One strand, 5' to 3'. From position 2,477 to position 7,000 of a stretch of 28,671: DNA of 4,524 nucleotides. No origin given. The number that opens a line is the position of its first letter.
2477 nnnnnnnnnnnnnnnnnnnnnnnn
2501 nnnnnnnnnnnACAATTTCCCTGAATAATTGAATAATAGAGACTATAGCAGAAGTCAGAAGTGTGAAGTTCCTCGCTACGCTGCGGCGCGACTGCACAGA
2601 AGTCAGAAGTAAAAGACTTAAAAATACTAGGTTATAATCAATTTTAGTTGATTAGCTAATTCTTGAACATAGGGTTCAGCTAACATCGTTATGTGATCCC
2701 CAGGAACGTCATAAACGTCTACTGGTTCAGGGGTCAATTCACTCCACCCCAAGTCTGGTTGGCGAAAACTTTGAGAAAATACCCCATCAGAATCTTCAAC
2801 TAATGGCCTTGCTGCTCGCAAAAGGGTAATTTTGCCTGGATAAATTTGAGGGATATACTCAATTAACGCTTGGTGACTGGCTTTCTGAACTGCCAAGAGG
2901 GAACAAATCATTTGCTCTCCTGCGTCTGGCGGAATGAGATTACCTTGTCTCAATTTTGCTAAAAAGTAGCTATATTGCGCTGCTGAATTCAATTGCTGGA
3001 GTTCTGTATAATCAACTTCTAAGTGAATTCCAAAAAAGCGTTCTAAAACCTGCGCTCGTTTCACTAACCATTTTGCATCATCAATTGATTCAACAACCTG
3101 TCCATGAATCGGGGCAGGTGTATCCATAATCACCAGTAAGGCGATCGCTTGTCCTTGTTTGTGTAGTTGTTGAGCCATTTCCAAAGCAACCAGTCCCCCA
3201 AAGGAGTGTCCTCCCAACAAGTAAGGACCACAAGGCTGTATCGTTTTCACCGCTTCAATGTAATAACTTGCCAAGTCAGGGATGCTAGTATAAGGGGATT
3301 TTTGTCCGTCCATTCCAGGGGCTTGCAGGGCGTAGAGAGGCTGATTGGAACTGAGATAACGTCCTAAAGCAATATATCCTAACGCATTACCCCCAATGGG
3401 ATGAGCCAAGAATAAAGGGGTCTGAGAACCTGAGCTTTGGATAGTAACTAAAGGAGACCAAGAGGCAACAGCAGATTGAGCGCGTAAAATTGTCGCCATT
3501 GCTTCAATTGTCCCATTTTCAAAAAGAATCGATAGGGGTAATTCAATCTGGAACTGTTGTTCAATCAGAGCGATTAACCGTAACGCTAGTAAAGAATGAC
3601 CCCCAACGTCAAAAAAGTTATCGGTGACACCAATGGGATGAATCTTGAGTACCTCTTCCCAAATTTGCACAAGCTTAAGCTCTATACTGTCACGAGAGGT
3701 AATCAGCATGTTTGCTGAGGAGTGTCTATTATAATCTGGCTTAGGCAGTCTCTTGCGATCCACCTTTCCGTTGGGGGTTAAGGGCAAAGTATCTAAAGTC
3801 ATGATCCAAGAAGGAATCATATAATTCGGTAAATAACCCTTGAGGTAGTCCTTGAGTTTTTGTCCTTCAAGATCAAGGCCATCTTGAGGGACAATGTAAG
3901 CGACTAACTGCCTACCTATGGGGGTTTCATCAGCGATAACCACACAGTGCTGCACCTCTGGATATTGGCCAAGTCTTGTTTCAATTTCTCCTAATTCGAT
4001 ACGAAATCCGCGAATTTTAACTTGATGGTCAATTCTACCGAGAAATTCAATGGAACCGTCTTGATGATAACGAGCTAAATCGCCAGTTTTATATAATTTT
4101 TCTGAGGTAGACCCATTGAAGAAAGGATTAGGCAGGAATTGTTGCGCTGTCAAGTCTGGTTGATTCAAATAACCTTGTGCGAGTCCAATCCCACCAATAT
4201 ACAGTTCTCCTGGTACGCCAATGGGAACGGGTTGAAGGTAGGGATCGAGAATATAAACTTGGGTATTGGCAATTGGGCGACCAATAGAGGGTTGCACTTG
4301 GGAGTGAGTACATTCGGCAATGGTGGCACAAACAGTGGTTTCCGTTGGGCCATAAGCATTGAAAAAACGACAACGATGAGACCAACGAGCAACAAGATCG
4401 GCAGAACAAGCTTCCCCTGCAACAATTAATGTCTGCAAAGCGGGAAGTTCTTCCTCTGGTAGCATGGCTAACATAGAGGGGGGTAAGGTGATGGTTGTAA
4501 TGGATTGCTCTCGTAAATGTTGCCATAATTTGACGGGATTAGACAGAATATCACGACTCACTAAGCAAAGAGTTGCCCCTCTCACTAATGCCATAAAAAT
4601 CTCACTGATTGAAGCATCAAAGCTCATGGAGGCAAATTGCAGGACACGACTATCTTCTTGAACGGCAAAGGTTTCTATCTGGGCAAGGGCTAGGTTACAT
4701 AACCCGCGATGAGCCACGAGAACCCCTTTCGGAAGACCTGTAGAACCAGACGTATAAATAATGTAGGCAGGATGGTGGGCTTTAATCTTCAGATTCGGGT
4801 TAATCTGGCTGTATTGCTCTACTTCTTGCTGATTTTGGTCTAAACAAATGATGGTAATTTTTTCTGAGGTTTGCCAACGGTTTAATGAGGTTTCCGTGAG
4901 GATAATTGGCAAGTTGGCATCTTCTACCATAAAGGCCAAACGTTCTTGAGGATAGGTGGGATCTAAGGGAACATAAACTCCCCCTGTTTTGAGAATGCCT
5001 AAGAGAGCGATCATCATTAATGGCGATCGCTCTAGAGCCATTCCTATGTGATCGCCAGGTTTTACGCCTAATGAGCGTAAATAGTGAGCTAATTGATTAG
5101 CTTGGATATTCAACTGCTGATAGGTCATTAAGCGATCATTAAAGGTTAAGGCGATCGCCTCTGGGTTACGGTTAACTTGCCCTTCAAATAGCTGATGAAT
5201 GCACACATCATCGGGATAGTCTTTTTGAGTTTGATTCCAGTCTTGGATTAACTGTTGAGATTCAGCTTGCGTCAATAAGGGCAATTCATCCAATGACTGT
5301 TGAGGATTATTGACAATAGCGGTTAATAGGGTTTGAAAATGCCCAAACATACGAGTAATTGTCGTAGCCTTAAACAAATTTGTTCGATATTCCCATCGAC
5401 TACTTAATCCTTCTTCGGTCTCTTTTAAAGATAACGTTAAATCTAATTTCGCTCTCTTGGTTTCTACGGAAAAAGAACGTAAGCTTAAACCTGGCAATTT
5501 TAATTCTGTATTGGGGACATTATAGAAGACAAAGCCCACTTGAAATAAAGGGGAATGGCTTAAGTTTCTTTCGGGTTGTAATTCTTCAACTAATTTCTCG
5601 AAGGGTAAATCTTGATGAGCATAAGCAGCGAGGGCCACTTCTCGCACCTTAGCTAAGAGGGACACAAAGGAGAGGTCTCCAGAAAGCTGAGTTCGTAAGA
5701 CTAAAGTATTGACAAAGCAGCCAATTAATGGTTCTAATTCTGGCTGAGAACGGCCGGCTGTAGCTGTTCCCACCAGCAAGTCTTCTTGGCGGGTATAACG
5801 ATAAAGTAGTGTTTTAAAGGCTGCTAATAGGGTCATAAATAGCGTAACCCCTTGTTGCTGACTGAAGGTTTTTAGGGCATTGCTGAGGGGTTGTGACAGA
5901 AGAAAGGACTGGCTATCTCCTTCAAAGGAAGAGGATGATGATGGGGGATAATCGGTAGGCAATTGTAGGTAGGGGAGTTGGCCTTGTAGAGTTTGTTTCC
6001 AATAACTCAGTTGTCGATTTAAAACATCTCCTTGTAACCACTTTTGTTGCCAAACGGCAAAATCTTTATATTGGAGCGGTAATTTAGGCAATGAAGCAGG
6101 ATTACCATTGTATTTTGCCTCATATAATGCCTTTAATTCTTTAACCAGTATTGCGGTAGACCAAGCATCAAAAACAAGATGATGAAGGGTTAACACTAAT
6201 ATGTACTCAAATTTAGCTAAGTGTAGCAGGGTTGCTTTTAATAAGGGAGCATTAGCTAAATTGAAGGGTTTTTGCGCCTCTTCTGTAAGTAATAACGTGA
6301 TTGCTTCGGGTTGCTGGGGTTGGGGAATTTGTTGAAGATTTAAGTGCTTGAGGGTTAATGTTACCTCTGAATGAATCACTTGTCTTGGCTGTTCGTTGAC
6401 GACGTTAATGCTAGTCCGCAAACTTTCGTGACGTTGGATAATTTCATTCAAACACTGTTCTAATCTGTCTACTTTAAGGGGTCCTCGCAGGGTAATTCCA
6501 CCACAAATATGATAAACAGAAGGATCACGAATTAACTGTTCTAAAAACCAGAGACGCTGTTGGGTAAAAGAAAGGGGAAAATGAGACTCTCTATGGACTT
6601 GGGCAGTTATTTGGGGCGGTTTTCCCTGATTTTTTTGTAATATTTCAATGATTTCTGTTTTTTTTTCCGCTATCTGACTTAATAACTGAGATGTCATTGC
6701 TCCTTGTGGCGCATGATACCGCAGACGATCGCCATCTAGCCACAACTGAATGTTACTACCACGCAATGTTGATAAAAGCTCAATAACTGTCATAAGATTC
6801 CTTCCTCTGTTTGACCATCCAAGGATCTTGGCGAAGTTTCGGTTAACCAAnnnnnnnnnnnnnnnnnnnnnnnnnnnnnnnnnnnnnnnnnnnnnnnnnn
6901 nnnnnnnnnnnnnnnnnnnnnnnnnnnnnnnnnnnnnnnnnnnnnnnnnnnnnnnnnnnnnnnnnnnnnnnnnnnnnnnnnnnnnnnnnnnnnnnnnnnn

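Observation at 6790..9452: McyF-like racemase next to a stand-alone A-T whose code begins DARH, the microcystin signature for directly loaded acidic D-amino acids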

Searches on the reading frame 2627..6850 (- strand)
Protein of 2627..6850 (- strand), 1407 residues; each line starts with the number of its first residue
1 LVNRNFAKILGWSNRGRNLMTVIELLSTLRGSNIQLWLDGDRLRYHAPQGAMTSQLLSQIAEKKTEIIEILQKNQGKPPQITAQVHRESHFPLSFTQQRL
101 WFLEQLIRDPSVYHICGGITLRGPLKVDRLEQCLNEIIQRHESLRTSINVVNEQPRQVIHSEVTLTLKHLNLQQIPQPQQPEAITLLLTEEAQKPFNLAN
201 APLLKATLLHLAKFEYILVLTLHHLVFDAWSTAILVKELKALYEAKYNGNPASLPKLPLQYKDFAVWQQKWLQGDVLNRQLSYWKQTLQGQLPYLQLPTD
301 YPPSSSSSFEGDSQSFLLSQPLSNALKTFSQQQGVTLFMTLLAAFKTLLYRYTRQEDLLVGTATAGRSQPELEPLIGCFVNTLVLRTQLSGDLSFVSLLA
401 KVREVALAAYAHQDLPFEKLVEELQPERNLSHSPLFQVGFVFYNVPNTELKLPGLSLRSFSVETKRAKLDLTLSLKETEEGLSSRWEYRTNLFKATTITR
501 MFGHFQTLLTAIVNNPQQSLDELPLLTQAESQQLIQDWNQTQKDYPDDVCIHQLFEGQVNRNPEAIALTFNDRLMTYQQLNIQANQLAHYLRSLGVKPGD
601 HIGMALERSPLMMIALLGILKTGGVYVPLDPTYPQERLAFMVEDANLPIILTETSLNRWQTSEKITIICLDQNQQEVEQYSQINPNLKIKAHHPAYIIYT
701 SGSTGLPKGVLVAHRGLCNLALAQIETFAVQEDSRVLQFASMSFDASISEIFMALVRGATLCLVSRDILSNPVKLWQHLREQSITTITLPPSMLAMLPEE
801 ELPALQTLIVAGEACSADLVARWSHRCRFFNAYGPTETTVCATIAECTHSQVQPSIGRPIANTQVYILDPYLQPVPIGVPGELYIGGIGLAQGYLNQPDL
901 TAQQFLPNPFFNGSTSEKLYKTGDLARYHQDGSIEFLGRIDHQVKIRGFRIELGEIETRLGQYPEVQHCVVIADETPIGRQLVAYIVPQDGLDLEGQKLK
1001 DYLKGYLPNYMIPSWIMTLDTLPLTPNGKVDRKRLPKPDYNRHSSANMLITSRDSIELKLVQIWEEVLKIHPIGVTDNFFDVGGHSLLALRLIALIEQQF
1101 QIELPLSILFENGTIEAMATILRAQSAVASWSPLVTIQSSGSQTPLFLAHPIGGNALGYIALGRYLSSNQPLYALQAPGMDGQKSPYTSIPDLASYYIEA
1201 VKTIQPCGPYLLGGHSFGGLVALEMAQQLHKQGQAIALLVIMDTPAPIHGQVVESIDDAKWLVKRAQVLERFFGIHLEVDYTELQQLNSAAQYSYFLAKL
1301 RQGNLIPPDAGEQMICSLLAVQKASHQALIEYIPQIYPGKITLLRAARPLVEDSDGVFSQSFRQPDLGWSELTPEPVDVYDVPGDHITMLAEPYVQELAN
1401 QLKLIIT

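Call 4: search_protein_families(library=pfam, proteins=[window:2627-6850:-], max_evalue=0.001)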
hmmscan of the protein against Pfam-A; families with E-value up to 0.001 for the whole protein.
window:2627-6850:- (1407 aa): 7 families
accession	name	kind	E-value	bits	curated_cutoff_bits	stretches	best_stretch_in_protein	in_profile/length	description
PF00668.25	Condensation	-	1.8e-117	393.3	30.6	1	88-534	2-455/456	Condensation domain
PF00501.34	AMP-binding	-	1.5e-93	314.1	29.9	1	555-895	1-384/384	AMP-binding enzyme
PF00975.26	Thioesterase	-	7.6e-34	118.3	26.4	1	1145-1397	2-217/226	Thioesterase domain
PF00550.31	PP-binding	-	1.3e-17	64.3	20.8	1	1059-1120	2-65/67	Phosphopantetheine attachment site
PF18563.6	TubC_N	-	5.2e-17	62.1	26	1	22-72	1-51/52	TubC N-terminal docking domain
PF13193.12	AMP-binding_C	-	6.6e-11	43.4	24.5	1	955-1029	1-76/76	AMP-binding enzyme C-terminal domain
PF12697.13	Abhydrolase_6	-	1.3e-07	32.9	26.3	1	1147-1255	2-101/217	Alpha/beta hydrolase family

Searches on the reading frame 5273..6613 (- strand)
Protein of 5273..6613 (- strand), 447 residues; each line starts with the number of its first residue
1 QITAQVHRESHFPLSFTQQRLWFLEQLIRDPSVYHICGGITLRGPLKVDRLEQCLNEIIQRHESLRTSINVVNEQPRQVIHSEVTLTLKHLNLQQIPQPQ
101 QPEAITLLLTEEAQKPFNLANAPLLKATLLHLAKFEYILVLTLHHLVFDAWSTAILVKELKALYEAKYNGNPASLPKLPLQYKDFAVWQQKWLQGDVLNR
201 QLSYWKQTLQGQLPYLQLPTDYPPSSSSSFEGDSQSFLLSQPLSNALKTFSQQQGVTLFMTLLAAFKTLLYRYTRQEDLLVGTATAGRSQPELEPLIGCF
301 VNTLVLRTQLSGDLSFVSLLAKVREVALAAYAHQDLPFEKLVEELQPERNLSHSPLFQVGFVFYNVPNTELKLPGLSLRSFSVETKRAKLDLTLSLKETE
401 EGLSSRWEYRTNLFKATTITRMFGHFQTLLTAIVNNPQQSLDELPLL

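Call 46: search_solved_structures(query=window:5273-6613:-, max_evalue=1e-10)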
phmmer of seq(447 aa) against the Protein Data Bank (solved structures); distinct sequences matched with E-value up to 1e-10: 48.
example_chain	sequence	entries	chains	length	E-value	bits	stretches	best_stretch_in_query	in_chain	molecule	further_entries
6p1j_A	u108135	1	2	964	1.2e-99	337.5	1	11-442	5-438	Txo2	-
6oyf_A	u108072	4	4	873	1.9e-96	327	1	11-443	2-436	Txo1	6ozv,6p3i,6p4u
2jgp_A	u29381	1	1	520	1.6e-90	307.5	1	6-446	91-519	TYROCIDINE SYNTHETASE 3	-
5u89_A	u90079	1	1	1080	2.2e-81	277.3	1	11-445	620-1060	Amino acid adenylation domain protein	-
8z0q_C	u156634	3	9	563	2.5e-71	244.2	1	12-443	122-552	Special condensation domain in NRPS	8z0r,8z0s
8xjz_C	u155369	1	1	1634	8.1e-62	212.9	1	11-442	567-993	Peptide synthetase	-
7kvw_A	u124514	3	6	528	5.3e-57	197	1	14-433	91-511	PCP-C didomain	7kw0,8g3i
8fx6_A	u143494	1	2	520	5.6e-57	196.9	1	14-432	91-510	PCP-C didomain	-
6mfw_A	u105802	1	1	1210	1.4e-56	195.7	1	7-441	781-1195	Linear gramicidin synthase subunit A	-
6mfy_A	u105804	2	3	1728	2.6e-56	194.7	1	7-441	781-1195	Linear gramicidin synthase subunit A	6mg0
9be3_A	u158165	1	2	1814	2.8e-56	194.6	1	8-441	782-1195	Linear gramicidin synthase subunit A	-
9be4_A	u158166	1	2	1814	2.8e-56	194.6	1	8-441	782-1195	Linear gramicidin synthase subunit A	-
9meh_A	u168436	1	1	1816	2.8e-56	194.6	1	8-441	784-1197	Linear gramicidin synthase subunit A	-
6mfz_A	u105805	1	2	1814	2.8e-56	194.6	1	7-441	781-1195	Linear gramicidin synthase subunit A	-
7kw2_A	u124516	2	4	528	4.8e-56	193.9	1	14-433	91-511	PCP-C didomain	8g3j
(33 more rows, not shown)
